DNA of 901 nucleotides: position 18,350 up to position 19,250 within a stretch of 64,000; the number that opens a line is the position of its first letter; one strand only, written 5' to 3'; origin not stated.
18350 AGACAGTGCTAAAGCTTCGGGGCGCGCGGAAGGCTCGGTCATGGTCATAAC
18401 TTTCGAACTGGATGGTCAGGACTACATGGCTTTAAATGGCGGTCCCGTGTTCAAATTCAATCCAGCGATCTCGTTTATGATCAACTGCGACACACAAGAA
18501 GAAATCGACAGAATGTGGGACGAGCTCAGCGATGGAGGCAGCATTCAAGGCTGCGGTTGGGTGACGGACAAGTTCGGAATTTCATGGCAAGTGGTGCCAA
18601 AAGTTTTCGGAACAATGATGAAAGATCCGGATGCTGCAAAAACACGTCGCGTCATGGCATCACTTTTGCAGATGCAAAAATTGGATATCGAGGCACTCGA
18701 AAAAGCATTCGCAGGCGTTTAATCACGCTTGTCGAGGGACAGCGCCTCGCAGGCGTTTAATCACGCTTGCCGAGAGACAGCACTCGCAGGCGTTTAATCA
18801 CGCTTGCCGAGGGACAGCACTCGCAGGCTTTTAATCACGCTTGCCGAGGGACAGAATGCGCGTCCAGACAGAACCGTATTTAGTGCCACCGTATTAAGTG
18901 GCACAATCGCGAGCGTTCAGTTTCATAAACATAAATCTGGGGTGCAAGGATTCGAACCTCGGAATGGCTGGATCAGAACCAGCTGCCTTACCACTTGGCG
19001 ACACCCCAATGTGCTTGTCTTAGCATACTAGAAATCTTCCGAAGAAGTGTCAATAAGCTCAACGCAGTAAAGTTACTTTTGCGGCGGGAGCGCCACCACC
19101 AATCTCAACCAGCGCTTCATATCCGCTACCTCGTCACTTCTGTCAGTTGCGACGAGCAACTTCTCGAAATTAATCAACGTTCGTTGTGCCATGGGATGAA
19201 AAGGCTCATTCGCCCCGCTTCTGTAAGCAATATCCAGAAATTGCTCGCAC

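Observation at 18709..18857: VOC-gene stop region repeated four times, each unit folding into a hairpin that displays the TAA in its loop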

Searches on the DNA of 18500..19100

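Call 26: search_rna_families(source=window, start=18500, end=19100, threshold=evalue, max_evalue=1)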
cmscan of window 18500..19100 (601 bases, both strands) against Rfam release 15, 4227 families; matches with E-value up to 1: 1.
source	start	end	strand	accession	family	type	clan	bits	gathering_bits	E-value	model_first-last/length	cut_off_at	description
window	18937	19008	-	RF00005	tRNA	Gene; tRNA;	CL00001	59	29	3e-12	1-71/71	no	tRNA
